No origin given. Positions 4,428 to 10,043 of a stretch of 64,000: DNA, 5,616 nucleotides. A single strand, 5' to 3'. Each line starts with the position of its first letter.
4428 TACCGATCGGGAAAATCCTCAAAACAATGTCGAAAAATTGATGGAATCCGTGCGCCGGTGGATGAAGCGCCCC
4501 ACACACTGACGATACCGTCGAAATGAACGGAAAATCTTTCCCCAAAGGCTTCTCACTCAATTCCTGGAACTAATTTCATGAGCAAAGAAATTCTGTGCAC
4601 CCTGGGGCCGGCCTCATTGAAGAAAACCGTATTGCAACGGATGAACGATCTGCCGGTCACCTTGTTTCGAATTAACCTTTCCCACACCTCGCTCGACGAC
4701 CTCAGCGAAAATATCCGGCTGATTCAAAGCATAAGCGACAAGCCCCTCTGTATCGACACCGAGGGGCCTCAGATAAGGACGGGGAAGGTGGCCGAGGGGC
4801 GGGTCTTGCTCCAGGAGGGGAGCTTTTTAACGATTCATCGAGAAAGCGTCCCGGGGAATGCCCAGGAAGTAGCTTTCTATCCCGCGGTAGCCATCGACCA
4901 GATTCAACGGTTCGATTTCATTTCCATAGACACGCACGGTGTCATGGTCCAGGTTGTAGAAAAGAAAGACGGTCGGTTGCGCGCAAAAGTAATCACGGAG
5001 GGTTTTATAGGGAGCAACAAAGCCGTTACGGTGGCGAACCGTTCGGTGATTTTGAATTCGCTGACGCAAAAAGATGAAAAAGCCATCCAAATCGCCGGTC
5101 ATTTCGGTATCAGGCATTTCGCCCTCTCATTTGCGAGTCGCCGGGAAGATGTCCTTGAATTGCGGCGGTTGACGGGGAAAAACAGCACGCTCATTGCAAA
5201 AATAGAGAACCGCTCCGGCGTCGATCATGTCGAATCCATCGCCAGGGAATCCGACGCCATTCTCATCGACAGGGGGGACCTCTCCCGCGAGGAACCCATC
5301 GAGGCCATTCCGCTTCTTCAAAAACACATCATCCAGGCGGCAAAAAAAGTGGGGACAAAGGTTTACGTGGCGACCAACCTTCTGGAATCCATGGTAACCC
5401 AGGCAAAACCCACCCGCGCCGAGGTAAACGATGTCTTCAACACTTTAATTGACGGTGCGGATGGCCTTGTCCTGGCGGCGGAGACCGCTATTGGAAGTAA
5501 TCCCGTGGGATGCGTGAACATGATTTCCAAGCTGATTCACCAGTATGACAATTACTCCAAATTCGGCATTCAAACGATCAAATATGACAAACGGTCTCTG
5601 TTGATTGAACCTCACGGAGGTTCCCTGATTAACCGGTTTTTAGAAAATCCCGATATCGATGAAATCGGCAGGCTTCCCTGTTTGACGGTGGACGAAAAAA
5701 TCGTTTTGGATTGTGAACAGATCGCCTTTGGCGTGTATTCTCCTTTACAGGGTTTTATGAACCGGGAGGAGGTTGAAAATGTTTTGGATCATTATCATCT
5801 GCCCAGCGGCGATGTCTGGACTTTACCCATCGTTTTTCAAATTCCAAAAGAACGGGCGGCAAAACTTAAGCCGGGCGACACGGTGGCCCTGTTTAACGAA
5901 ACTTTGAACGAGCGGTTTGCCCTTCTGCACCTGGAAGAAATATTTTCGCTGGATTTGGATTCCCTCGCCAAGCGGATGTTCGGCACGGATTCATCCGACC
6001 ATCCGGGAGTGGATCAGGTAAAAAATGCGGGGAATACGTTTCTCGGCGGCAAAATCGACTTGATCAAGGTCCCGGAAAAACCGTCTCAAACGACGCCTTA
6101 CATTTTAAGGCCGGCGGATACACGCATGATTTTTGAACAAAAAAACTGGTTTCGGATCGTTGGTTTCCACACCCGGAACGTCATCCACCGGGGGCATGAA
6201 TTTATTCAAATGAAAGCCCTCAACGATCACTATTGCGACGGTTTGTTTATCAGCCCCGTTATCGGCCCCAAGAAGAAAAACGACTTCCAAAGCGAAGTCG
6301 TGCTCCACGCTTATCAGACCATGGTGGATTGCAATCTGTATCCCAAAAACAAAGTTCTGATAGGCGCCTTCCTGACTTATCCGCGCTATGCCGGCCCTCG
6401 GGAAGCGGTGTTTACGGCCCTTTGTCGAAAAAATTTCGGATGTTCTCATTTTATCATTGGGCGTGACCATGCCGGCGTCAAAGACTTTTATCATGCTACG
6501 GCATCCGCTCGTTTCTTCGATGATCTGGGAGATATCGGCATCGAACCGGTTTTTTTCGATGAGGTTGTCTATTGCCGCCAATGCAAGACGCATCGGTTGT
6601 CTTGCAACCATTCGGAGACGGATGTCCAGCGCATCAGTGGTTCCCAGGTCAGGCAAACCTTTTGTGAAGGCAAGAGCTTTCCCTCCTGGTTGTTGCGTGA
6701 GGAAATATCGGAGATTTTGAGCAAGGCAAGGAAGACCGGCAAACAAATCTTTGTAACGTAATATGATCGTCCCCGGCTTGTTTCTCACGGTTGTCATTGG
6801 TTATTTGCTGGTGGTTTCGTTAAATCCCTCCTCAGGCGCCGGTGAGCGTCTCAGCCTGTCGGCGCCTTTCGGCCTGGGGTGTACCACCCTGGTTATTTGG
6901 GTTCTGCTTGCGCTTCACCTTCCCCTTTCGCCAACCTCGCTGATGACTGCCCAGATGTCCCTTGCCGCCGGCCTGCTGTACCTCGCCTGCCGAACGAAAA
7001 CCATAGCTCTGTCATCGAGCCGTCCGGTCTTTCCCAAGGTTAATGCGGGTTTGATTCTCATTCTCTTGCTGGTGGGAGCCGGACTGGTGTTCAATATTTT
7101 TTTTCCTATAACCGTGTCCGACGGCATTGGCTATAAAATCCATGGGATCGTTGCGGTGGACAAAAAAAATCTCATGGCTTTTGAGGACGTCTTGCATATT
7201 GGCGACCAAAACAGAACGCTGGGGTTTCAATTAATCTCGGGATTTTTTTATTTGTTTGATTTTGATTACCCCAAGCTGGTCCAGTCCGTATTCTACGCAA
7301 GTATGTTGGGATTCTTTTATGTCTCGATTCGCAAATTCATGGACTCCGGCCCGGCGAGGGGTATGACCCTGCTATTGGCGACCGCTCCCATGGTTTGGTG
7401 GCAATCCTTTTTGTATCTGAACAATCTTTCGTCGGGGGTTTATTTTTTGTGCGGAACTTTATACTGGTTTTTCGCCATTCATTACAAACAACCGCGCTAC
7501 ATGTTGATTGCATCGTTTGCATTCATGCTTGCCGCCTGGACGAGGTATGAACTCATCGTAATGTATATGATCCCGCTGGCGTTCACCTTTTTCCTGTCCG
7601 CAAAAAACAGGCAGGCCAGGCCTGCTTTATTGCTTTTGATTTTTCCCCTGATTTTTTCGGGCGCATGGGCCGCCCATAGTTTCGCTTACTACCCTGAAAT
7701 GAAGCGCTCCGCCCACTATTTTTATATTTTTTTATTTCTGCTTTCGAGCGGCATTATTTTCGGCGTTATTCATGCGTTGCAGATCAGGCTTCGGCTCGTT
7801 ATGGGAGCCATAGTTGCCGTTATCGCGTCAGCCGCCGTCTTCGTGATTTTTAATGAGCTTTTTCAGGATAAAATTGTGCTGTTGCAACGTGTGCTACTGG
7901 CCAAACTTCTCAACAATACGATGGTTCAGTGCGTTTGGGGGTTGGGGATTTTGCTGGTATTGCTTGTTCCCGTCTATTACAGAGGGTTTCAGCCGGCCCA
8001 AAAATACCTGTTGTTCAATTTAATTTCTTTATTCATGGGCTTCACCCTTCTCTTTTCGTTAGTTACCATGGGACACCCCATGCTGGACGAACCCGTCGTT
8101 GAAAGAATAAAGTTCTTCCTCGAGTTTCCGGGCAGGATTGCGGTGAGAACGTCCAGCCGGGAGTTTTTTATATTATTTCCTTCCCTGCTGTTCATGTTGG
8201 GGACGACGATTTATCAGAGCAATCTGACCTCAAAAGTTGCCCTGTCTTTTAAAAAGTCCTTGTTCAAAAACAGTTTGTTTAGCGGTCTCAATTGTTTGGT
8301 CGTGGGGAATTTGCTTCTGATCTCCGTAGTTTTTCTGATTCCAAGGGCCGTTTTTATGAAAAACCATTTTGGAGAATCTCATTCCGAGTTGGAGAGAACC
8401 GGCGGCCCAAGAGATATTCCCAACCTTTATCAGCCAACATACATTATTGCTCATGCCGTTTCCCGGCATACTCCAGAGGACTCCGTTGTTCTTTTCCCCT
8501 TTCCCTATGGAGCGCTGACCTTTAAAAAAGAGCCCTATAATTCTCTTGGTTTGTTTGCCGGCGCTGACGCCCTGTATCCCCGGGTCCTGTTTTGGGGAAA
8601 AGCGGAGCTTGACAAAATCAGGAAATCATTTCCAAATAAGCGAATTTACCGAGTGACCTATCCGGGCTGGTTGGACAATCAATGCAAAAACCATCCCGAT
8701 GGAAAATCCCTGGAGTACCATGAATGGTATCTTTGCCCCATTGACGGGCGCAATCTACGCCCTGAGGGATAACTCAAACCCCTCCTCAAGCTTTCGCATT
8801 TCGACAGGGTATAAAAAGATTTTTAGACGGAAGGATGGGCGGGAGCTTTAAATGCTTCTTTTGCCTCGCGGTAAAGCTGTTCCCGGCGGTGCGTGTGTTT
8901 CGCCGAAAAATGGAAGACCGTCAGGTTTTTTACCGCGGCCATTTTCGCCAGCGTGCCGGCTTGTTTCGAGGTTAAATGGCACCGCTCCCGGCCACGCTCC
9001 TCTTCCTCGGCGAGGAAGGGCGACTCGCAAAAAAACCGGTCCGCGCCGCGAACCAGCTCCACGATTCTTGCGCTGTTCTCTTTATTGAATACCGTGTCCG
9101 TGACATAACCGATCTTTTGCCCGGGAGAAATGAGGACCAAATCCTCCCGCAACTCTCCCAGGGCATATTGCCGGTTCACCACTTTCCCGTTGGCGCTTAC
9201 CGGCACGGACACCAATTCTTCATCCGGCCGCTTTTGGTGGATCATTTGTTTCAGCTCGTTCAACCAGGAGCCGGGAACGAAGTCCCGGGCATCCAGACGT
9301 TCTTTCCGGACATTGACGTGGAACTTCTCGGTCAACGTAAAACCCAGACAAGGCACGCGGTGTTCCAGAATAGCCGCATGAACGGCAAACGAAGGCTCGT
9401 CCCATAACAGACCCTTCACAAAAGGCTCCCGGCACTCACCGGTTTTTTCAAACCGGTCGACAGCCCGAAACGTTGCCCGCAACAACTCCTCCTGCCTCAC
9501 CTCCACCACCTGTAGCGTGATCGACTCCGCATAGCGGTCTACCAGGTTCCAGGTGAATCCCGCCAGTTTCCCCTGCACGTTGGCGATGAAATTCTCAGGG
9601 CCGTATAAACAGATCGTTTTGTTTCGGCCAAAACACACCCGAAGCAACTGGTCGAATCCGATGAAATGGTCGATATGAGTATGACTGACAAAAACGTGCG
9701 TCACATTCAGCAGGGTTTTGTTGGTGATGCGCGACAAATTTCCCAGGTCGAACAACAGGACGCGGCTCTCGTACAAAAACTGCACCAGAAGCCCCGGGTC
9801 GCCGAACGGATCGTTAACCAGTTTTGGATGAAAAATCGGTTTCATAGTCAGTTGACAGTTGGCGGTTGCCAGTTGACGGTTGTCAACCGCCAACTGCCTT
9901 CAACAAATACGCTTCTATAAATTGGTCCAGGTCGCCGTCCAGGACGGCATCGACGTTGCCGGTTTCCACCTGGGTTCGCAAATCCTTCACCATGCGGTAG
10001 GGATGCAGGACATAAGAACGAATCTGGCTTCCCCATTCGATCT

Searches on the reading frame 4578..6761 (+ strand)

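Call 5: search_protein_families(library=pfam, proteins=[window:4578-6761:+], max_evalue=0.001)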
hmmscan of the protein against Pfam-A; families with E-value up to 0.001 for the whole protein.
window:4578-6761:+ (727 aa): 3 families
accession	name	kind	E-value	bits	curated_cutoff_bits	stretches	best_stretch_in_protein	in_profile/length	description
PF01747.23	ATP-sulfurylase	-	3.3e-70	236.2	24.3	1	508-716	3-211/212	ATP-sulfurylase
PF00224.27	PK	-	1.3e-62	212.2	30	1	4-312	5-327/328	Pyruvate kinase, barrel domain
PF14306.12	PUA_2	-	2.1e-40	138.4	27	1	343-497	1-158/159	PUA-like domain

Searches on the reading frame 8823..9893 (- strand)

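Call 5: search_protein_families(library=pfam, proteins=[window:8823-9893:-], max_evalue=0.001)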
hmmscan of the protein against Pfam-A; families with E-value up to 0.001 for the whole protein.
window:8823-9893:- (356 aa): 2 families
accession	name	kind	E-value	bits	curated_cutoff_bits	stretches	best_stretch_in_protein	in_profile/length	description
PF12706.13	Lactamase_B_2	-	3.2e-10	40.4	27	1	58-108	25-72/200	Beta-lactamase superfamily domain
PF00753.33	Lactamase_B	-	0.00038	20.9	22.7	0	56-85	36-65/196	Metallo-beta-lactamase superfamily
